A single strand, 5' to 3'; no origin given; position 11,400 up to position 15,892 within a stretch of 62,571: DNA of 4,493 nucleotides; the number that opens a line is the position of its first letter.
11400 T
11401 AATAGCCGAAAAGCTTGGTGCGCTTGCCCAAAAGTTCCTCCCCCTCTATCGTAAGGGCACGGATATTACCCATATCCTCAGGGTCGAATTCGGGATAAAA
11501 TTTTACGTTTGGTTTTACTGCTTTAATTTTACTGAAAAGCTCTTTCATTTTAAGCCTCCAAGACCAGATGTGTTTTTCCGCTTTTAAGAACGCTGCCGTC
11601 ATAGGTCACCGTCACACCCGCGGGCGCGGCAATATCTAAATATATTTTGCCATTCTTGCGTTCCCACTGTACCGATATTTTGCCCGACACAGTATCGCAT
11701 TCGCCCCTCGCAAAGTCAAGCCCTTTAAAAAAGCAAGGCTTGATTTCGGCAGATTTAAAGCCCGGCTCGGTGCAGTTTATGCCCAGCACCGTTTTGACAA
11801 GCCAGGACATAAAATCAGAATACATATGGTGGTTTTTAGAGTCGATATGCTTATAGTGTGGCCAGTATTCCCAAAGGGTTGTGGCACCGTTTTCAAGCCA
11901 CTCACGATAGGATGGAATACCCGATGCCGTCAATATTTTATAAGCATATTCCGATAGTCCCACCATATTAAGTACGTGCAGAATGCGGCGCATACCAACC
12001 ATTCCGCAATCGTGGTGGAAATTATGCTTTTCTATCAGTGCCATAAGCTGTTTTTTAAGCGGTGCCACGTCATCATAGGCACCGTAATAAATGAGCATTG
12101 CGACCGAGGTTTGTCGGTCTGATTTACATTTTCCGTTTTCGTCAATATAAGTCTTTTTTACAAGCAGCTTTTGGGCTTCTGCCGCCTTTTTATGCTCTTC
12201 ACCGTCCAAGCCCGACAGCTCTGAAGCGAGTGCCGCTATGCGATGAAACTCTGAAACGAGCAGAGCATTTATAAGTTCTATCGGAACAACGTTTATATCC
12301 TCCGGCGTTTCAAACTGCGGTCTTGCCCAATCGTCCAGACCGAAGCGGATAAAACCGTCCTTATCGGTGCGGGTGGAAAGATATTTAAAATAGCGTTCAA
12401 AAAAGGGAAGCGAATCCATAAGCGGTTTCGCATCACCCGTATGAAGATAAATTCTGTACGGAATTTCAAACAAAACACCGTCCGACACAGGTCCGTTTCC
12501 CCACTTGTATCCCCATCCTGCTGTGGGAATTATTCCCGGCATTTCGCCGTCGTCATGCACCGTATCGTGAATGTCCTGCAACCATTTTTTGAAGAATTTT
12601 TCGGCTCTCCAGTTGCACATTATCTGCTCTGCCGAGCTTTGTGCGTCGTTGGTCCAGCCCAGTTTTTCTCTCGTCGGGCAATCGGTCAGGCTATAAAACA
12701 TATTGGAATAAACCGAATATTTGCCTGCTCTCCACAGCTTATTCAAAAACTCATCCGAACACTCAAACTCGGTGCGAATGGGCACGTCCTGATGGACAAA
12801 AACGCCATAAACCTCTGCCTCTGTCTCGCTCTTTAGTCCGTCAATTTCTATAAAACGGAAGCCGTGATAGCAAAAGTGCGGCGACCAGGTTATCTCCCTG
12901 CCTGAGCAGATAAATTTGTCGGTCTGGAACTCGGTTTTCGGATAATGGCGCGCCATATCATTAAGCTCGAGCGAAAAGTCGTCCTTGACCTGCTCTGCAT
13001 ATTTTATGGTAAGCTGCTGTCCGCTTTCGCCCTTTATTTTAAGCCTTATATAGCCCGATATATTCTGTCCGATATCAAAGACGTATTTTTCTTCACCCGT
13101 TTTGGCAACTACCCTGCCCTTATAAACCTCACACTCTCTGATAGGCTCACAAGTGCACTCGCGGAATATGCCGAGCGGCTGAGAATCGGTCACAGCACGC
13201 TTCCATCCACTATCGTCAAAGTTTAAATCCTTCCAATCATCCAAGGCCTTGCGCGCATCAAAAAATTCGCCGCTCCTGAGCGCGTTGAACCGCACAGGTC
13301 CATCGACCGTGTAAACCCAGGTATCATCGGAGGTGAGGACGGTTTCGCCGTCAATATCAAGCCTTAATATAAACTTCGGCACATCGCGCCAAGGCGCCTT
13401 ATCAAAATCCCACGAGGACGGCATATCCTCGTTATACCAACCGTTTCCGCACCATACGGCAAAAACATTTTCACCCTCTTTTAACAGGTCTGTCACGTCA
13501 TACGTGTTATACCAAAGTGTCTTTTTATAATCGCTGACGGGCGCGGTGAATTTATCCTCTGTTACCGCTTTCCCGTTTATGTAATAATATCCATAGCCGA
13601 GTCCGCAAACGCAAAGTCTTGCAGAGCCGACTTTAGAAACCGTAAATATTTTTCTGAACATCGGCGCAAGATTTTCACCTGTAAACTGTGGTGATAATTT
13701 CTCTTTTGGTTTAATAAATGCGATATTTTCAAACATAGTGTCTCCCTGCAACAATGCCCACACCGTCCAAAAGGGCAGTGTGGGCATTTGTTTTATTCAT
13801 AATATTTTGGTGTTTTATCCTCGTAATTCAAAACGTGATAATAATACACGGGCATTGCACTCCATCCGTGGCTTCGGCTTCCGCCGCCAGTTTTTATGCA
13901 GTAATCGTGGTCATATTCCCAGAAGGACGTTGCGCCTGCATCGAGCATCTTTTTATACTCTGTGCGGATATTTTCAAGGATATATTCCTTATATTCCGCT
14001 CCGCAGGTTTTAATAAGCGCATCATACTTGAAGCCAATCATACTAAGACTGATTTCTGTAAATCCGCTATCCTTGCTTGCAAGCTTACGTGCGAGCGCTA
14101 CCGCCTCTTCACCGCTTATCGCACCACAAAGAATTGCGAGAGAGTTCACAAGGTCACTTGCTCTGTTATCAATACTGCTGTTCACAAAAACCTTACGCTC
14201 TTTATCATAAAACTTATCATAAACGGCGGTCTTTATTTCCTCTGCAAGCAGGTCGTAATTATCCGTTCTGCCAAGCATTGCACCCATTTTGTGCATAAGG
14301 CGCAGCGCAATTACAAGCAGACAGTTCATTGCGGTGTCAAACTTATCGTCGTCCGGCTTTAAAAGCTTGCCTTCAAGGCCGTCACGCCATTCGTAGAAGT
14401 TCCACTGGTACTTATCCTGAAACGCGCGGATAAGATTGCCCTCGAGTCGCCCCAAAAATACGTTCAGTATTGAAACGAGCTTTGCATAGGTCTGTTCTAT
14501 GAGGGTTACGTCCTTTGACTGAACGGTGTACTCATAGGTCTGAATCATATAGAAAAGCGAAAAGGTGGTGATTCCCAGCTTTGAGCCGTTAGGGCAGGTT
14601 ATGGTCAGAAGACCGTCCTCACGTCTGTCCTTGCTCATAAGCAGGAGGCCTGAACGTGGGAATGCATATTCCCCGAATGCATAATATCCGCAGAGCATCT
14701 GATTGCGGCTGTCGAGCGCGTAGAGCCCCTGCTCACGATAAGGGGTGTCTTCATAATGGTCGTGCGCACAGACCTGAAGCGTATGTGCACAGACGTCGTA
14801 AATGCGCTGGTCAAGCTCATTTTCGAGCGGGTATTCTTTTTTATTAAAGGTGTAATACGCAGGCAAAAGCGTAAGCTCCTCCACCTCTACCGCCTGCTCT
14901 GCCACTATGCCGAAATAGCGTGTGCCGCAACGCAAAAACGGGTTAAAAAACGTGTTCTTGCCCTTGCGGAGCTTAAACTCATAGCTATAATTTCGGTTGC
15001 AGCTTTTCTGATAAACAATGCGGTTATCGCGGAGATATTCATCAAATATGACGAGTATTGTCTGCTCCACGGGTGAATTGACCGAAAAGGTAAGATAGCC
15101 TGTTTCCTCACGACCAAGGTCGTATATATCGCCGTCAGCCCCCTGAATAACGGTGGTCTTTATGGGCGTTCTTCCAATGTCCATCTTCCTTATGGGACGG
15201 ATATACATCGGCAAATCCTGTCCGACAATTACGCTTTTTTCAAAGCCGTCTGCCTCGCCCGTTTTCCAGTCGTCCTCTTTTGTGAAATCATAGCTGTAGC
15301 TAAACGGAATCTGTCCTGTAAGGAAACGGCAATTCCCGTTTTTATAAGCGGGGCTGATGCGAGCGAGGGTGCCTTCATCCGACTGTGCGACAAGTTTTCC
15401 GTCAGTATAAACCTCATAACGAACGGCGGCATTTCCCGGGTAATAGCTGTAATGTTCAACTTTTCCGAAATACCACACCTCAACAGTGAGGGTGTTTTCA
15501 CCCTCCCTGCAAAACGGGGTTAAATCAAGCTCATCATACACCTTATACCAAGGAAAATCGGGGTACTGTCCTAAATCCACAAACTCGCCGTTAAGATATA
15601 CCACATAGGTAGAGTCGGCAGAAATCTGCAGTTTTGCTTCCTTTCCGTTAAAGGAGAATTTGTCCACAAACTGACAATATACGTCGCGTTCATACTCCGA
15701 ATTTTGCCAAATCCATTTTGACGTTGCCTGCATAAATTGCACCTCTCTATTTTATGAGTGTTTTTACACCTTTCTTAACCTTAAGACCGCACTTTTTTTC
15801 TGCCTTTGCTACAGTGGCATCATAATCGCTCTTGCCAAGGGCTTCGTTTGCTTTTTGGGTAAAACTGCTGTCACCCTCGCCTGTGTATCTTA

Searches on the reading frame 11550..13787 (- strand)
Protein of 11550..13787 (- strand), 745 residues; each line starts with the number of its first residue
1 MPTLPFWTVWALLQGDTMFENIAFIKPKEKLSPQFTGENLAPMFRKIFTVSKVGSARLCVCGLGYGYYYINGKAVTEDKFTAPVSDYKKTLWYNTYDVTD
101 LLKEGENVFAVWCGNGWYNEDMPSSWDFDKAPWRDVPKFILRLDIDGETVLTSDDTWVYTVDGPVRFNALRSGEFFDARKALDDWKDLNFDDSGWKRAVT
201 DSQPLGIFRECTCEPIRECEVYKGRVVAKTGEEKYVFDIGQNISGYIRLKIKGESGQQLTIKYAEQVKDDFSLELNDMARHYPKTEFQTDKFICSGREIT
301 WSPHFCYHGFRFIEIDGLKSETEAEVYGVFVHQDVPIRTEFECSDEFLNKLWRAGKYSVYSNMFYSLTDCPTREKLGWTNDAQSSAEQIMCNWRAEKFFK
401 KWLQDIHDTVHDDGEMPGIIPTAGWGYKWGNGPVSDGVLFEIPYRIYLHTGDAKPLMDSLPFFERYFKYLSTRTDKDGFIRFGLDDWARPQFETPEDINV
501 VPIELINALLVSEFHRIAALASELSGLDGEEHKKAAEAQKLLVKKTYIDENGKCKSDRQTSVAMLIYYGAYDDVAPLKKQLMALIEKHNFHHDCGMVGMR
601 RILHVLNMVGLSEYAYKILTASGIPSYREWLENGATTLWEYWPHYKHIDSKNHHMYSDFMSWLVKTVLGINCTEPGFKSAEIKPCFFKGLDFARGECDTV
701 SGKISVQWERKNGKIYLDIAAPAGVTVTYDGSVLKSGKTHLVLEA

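Call 5: search_protein_families(library=pfam, proteins=[window:11550-13787:-], max_evalue=0.01)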
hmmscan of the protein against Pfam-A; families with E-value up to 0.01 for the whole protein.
window:11550-13787:- (745 aa): 4 families
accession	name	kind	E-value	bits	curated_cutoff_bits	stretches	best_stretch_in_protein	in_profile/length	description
PF17389.8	Bac_rhamnosid6H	-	3.5e-64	217.7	24.5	1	340-667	5-339/339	Bacterial alpha-L-rhamnosidase 6 hairpin glycosidase domain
PF08531.16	Bac_rhamnosid_N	-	2.5e-39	135.3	25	1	52-219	2-171/172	Alpha-L-rhamnosidase N-terminal domain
PF05592.18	Bac_rhamnosid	-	8.1e-25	87.1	22.2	1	229-332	2-102/102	Bacterial alpha-L-rhamnosidase concanavalin-like domain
PF17390.7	Bac_rhamnosid_C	-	8e-13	48.5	22.1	1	669-728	1-60/78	Bacterial alpha-L-rhamnosidase C-terminal domain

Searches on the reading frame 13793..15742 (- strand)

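Call 5: search_protein_families(library=pfam, proteins=[window:13793-15742:-], max_evalue=0.01)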
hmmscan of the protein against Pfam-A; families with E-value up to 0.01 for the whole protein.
window:13793-15742:- (649 aa): 5 families
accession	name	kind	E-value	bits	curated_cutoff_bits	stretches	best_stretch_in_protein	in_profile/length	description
PF17389.8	Bac_rhamnosid6H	-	5e-19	69.2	24.5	1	310-635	12-335/339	Bacterial alpha-L-rhamnosidase 6 hairpin glycosidase domain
PF22422.2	MGH1-like_GH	-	0.00051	20.1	27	1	443-556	149-266/356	Mannosylglycerate hydrolase MGH1-like glycoside hydrolase domain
PF05592.18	Bac_rhamnosid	-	0.0011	19.3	22.2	1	206-281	9-86/102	Bacterial alpha-L-rhamnosidase concanavalin-like domain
PF06202.20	GDE_C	-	0.0017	17.8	21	1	374-526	60-221/367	Amylo-alpha-1,6-glucosidase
PF02837.24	Glyco_hydro_2_N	-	0.0066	16.8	28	0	25-91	74-137/169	Glycosyl hydrolases family 2, sugar binding domain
